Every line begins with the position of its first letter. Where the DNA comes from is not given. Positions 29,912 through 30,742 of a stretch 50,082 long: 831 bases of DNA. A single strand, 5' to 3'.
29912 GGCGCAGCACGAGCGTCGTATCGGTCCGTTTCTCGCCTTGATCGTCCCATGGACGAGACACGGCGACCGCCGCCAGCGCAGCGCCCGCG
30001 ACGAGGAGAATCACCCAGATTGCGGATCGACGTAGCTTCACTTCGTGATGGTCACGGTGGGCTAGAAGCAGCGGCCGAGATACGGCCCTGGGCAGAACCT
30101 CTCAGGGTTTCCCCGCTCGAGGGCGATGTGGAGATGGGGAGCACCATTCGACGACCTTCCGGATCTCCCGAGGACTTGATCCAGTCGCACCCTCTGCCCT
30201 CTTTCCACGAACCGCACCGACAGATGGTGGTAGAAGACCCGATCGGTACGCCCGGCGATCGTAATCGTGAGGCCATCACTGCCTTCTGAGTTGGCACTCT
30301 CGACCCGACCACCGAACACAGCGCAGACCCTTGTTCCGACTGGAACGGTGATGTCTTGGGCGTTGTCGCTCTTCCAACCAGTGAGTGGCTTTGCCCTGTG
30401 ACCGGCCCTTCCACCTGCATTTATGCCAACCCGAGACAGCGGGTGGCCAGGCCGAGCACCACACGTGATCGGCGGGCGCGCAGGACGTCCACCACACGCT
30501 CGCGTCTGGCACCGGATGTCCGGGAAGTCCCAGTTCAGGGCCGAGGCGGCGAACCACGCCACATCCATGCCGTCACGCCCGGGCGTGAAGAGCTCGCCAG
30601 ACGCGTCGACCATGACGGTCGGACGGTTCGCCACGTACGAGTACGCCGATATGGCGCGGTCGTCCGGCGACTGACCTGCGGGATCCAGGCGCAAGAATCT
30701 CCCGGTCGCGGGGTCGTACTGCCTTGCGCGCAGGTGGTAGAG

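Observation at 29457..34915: Signal-peptide RHS polymorphic toxin with an M23/LytM-like peptidoglycan-peptidase tip and a membrane-anchored candidate immunity gene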

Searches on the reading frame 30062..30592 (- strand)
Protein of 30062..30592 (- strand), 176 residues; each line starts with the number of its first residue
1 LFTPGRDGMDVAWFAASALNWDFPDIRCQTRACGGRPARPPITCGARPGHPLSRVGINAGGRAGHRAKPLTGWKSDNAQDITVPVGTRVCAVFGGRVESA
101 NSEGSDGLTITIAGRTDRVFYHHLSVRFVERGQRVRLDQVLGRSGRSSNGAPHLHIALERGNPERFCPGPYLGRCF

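Call 3: search_protein_families(library=pfam, proteins=[window:30062-30592:-], max_evalue=1)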
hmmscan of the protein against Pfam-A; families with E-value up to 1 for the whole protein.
window:30062-30592:- (176 aa): 1 family
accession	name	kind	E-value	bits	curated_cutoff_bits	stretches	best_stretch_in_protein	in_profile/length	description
PF01551.29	Peptidase_M23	-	1.8e-13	51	28.7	1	77-160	4-89/96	Peptidase family M23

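Call 4: search_protein_families(library=ncbifam, proteins=[window:30062-30592:-], max_evalue=1)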
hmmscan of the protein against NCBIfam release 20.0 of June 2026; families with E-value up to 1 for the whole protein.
window:30062-30592:- (176 aa): 8 families
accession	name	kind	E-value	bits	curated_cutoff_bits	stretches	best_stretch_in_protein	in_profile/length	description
NF008652.0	PRK11649.1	equivalog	4.4e-08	32.2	341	1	65-157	301-396/439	murein DD-endopeptidase MepM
NF053825.1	PdgNdpepShyA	equivalog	1.1e-07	31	700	1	64-158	283-380/425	peptidoglycan DD-endopeptidase ShyA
NF053824.1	PdgNdpepShyC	equivalog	1.4e-06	27.4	700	1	65-156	284-378/429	peptidoglycan DD-endopeptidase ShyC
NF052530.1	Heli_ShapePgp3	exception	2.3e-06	27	300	1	80-157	171-250/270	peptidoglycan metallopeptidase Pgp3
NF041208.1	celldiv_DipM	equivalog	3.9e-05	23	740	1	76-160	319-406/419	cell division endopeptidase DipM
NF052336.1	PdgHdaseHSB100310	equivalog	0.00034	20.1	500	1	76-170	57-153/316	peptidoglycan hydrolase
NF008644.1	PRK11637.1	equivalog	0.08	11.9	270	1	81-174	291-385/385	murein hydrolase activator EnvC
NF053738.1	S2SprSpoIIQBc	equivalog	0.13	11.9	250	1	89-157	137-207/232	stage II sporulation protein SpoIIQ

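Call 5: search_solved_structures(query=window:30062-30592:-, max_evalue=0.01, show_alignments=3)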
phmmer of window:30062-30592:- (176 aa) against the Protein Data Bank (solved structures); distinct sequences matched with E-value up to 0.01: 14.
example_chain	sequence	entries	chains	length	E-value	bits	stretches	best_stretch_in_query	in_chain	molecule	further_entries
6u2a_A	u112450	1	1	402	1.6e-05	28.1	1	69-163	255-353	ShyA endopeptidase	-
6ue4_A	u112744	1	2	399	1.8e-05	27.9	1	69-163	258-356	ShyA endopeptidase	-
5nmy_A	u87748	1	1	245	0.00018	24.6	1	80-157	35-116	Lysostaphin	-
4qp5_A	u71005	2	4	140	0.00018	24.6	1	80-157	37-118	Lysostaphin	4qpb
4lxc_A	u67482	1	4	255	0.00019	24.5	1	80-157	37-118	Lysostaphin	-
9k2v_E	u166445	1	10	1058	0.00024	24.2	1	75-158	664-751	Internal protein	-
9gy1_A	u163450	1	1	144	0.00029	23.9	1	60-172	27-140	Peptidase, M23 family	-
5kvp_A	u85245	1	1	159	0.00062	22.8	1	70-164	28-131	Zoocin A endopeptidase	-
9m7n_A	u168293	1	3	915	0.00087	22.4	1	75-173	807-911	Gp16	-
6rk4_A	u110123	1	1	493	0.00095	22.2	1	80-157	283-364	Lysostaphin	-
4bh5_A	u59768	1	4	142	0.0013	21.8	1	79-174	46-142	MUREIN HYDROLASE ACTIVATOR ENVC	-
8c0j_B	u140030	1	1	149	0.0019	21.3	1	78-174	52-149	Murein hydrolase activator EnvC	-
6jmx_A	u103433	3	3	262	0.0024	20.9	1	78-162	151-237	Peptidase M23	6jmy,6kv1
6tpi_A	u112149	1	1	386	0.0099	18.9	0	79-174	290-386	Murein hydrolase activator EnvC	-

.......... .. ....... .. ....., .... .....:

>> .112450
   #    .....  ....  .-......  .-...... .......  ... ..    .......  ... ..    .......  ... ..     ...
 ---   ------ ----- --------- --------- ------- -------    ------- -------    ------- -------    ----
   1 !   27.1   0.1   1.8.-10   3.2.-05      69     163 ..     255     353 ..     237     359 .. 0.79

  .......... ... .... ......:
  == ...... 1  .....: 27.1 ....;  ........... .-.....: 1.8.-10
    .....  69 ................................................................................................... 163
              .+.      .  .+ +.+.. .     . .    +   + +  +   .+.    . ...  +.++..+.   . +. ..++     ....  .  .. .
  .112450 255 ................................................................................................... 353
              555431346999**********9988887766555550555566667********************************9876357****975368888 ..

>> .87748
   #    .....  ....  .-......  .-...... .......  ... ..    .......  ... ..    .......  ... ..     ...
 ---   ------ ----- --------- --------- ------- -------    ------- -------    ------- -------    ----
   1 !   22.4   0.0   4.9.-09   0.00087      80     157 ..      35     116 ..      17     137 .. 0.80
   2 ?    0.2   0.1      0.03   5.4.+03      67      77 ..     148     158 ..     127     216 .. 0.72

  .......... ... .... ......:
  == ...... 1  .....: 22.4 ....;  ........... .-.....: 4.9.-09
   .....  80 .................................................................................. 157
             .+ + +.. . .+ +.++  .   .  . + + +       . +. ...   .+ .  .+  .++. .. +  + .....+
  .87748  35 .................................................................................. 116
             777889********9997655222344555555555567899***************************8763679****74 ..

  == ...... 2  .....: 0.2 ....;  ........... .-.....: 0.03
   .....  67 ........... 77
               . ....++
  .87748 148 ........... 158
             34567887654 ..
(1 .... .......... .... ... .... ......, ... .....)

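Call 6: find_homologous_proteins(query=window:30062-30592:-)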
Query window:30062-30592:- (176 aa): 1 proteins with E <= 0.001 among 155 candidates.
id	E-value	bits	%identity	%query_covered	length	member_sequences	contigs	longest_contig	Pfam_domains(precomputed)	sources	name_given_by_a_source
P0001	4.6e-6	45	39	59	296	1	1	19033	PF01551.30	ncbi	-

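Call 10: find_encoding_contigs(protein=P0001, flank=8000, max_places=4)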
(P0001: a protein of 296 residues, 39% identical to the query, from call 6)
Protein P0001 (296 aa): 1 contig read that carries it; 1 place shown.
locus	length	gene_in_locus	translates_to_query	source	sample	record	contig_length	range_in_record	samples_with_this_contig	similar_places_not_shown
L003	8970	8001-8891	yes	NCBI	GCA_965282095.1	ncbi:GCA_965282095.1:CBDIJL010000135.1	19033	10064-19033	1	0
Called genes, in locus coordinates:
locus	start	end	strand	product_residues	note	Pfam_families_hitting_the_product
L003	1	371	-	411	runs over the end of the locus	PF02321:OEP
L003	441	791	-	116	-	-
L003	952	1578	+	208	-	PF00188:CAP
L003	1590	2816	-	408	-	PF00756:Esterase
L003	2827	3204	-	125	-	PF02311:AraC_binding (weak), PF07883:Cupin_2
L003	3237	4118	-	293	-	PF04389:Peptidase_M28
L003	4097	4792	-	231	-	PF08242:Methyltransf_12 (faint), PF13489:Methyltransf_23, PF13847:Methyltransf_31 (faint), PF08241:Methyltransf_11, PF13649:Methyltransf_25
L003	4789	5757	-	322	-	PF13489:Methyltransf_23, PF08241:Methyltransf_11, PF08242:Methyltransf_12, PF13649:Methyltransf_25, PF13847:Methyltransf_31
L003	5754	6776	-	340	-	PF00535:Glycos_transf_2, PF13641:Glyco_tranf_2_3, PF13632:Glyco_trans_2_3 (weak)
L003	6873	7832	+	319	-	PF13413:HTH_25, PF13464:RodZ_C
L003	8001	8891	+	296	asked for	PF01551:Peptidase_M23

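Call 26: search_protein_representatives(protein=window:30062-30592:-)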
Query: 176 residues. Proteins with E-value up to 0.001 (for the whole library): 3879; up to 1e-10: 215; up to 1e-30: 2. The best 150 are listed.
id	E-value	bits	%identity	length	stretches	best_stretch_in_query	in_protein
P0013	3.6e-42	160.6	51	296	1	1-173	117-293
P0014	3.4e-39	150.9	84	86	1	92-176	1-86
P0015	4.1e-28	114.8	48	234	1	44-168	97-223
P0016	9.3e-27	110.4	46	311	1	42-167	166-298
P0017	1.4e-22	96.8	50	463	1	43-168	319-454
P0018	4.9e-21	91.7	46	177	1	31-168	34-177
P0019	3.1e-20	89.1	46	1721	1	35-167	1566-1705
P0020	5.0e-20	88.4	47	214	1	67-173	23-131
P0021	8.3e-19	84.4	47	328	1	27-166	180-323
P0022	1.1e-18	84.1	43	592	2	71-166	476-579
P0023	1.2e-18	83.9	47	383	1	59-165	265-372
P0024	1.8e-18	83.4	48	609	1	30-165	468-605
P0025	2.2e-18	83.0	45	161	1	32-165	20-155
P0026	5.2e-18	81.8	43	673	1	32-168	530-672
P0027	6.0e-18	81.6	35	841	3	64-168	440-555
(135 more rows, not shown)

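Call 30: find_encoding_contigs(protein=P0019, flank=6000, max_places=3)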
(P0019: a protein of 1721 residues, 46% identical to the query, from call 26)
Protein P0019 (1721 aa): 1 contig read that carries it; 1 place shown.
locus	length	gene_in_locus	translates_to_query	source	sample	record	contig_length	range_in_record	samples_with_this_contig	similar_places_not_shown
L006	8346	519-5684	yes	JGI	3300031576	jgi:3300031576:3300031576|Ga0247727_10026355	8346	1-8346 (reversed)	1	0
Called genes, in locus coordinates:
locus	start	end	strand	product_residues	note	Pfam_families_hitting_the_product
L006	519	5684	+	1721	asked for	PF20148:DUF6531, PF25023:TEN_YD-shell, PF05593:RHS_repeat, PF25023:TEN_YD-shell, PF05593:RHS_repeat, PF25023:TEN_YD-shell, PF25023:TEN_YD-shell, PF01551:Peptidase_M23, +2 more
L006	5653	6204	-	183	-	-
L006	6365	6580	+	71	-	-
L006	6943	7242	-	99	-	-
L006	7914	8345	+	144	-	?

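Call 37: search_solved_structures(query=A2, max_evalue=0.001, show_alignments=5)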
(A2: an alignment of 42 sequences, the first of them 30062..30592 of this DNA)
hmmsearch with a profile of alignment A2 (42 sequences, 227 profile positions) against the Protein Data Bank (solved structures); distinct sequences matched with E-value up to 0.001: 36.
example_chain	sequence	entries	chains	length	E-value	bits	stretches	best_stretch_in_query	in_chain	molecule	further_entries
6jmx_A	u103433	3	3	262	6.3e-16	62.5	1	123-210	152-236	Peptidase M23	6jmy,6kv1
5kvp_A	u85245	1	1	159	8.8e-16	62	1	123-213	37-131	Zoocin A endopeptidase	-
6u2a_A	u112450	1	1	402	1.1e-15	61.7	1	121-217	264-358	ShyA endopeptidase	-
6ue4_A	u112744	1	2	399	1.3e-15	61.5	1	121-217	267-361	ShyA endopeptidase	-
4qp5_A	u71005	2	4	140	1.9e-15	60.9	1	123-205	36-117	Lysostaphin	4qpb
5nmy_A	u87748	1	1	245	5.9e-15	59.3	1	123-205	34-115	Lysostaphin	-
4lxc_A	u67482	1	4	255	6.1e-15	59.3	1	123-205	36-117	Lysostaphin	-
2b44_A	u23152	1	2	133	6.8e-15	59.1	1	123-207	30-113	Glycyl-glycine endopeptidase lytM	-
2b0p_A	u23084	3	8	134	6.9e-15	59.1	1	123-207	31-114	Glycyl-glycine endopeptidase lytM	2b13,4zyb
6jmz_A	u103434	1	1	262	7e-14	55.8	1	123-210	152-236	Peptidase M23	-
6jn1_A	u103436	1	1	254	7.2e-14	55.8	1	123-210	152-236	Peptidase M23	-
6jn0_A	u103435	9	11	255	7.2e-14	55.8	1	123-210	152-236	Peptidase M23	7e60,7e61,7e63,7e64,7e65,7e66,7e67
6jn7_A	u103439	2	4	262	1.3e-13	54.9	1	123-210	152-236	Peptidase M23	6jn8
5j1l_A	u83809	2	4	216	5.6e-13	52.8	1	94-208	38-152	ToxR-activated gene (TagE)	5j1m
5kqb_A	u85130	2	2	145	3.6e-12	50.2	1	123-210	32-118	Peptidase M23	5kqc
9gy1_A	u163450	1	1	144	8.2e-08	36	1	120-210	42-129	Peptidase, M23 family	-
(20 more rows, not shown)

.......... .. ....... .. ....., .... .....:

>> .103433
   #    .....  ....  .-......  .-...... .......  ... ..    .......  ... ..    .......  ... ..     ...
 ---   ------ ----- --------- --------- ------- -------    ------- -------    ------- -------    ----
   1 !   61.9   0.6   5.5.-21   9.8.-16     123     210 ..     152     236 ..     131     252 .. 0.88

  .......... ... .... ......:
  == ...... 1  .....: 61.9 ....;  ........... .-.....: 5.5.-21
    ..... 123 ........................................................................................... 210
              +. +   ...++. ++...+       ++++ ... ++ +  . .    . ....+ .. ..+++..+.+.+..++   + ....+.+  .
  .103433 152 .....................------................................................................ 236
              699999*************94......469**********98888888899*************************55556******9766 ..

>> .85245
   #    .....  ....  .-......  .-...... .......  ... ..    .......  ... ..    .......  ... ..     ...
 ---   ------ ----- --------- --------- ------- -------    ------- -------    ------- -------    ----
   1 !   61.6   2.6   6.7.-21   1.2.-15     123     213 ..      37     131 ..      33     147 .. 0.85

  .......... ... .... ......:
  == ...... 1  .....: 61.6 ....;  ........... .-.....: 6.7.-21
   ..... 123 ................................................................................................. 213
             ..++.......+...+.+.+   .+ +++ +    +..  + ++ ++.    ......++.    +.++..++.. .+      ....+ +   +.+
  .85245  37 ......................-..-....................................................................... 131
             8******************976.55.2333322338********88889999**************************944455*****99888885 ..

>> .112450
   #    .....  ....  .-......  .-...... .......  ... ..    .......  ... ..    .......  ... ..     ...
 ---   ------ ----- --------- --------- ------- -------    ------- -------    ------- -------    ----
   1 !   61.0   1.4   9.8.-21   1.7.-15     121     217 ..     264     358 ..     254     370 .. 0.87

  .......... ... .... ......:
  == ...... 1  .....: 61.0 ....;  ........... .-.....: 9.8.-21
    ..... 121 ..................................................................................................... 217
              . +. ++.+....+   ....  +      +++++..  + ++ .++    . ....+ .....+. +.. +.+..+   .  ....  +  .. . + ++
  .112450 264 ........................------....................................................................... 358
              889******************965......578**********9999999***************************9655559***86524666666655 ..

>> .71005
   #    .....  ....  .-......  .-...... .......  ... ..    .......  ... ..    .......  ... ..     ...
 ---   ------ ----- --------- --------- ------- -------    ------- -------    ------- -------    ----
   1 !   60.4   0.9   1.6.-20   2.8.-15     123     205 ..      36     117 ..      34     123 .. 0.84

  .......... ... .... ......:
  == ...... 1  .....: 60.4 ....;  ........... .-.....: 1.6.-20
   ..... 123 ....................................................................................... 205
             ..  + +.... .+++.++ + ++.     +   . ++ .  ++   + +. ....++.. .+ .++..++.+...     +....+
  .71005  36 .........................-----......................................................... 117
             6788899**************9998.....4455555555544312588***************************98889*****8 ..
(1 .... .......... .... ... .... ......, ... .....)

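Call 44: predict_structure(alignment_id=A2)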
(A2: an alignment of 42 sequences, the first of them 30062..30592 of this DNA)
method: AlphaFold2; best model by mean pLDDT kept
length: 176 residues; sequences in the alignment: 42
mean_pLDDT: 84.2   pTM: 0.75
mean pLDDT of the five models: 84.2, 82.9, 82.6, 81.4, 79.4
residues with pLDDT >= 90: 103; 70-90: 31; 50-70: 35; < 50: 7
segments of 3 or more residues with pLDDT < 50: 1-3
pLDDT, mean of each block of 10 residues (from residue 1): 49 52 57 70 88 92 80 93 97 98 94 98 98 97 96 97 86 65
secondary structure, 60 per line:
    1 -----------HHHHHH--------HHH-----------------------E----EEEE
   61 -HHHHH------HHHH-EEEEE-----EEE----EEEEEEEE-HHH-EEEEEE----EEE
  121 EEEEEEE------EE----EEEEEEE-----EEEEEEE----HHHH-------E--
elements in order: H12-17 E57-60 H62-66 H73-76 E78-82 E88-90 E95-102 E108-113 E118-127 E140-146 E152-158 H163-166

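Call 47: search_protein_families(library=pfam, proteins=[L006:5666-6580:+], max_evalue=1)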
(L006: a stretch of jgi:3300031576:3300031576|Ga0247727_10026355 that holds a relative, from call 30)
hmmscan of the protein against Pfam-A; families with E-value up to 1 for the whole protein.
L006:5666-6580:+ (304 aa): 3 families
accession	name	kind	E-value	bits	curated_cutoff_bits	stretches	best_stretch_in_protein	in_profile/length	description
PF07676.18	PD40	-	1.1e-16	60.7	20.9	3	251-264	14-27/38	WD40-like Beta Propeller Repeat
PF00930.27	DPPIV_N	-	2.1e-07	30.5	22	0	131-162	46-77/354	Dipeptidyl peptidase IV (DPP IV) N-terminal region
PF25440.1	Beta-prop_RIC1_2nd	-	0.41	10.4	150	1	91-109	48-66/335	RIC1 second beta propeller domain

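Call 50: fold_search(model_id=the predicted structure, library=pdb)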
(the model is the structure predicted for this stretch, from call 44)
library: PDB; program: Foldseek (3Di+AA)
matches with E <= 10: 520; with E <= 0.001: 61
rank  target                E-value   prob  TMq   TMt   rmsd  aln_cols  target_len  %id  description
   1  6ue4_A                3.1e-07  1.00  0.51  0.27   3.6       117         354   31  ShyA Endopeptidase from Vibrio cholerae (Closed form) (released 2020-05-27)
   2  4rny_A                4.1e-07  1.00  0.48  0.25   5.1       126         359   25  Structure of Helicobacter pylori Csd3 from the orthorhombic crystal (released 2015-03-11)
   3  2hsi_B                6.0e-07  1.00  0.50  0.40   9.0       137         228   25  Crystal structure of putative peptidase M23 from pseudomonas aeruginosa, New York Structural Genomics Consortium (released 2006-08-08)
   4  6ue4_B                7.5e-07  1.00  0.50  0.26   5.4       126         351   30  ShyA Endopeptidase from Vibrio cholerae (Closed form) (released 2020-05-27)
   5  2hsi_A                8.8e-07  1.00  0.50  0.40   9.0       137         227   25  Crystal structure of putative peptidase M23 from pseudomonas aeruginosa, New York Structural Genomics Consortium (released 2006-08-08)
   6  4qpb_B                8.8e-07  1.00  0.45  0.58   5.2       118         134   25  Catalytic domain of the antimicrobial peptidase lysostaphin from Staphylococcus simulans crystallized in the absence o (released 2014-07-09)
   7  6u2a                  9.3e-07  1.00  0.49  0.26   4.0       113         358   32  ShyA endopeptidase from Vibrio cholera (open form) (released 2020-05-27)
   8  6smk_E                1.0e-06  1.00  0.47  0.63   5.1       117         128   24  Crystal structure of catalytic domain A109H mutant of prophage-encoded M23 protein EnpA from Enterococcus faecalis. (released 2020-09-09)
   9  4bh5_A                1.1e-06  1.00  0.47  0.61   5.7       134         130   27  LytM domain of EnvC, an activator of cell wall amidases in Escherichia coli (released 2013-07-03)
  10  9k2v_A                1.2e-06  1.00  0.46  0.10   8.2       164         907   24  Cyanophage A4 pre-ejectosome (released 2025-04-09)
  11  5j1m_C                1.3e-06  1.00  0.48  0.53   5.5       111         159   24  Crystal structure of Csd1-Csd2 dimer II (released 2016-10-19)
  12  8c0j_B                1.5e-06  1.00  0.47  0.62   4.6       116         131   30  Structure of AmiB enzymatic domain bound to the EnvC LytM domain (released 2023-06-14)
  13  5j1l_A                1.8e-06  1.00  0.49  0.54   7.0       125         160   24  Crystal structure of Csd1-Csd2 dimer I (released 2016-10-19)
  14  5j1l_C                2.0e-06  1.00  0.50  0.54   3.0       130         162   25  Crystal structure of Csd1-Csd2 dimer I (released 2016-10-19)
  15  4rnz                  2.1e-06  1.00  0.49  0.25   3.8       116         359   25  Structure of Helicobacter pylori Csd3 from the hexagonal crystal (released 2015-03-11)
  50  9gy1                  3.0e-05  1.00  0.48  0.62   6.2       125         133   22  High resolution crystal structure of StM23 peptidoglycan hydrolase (released 2025-06-04)
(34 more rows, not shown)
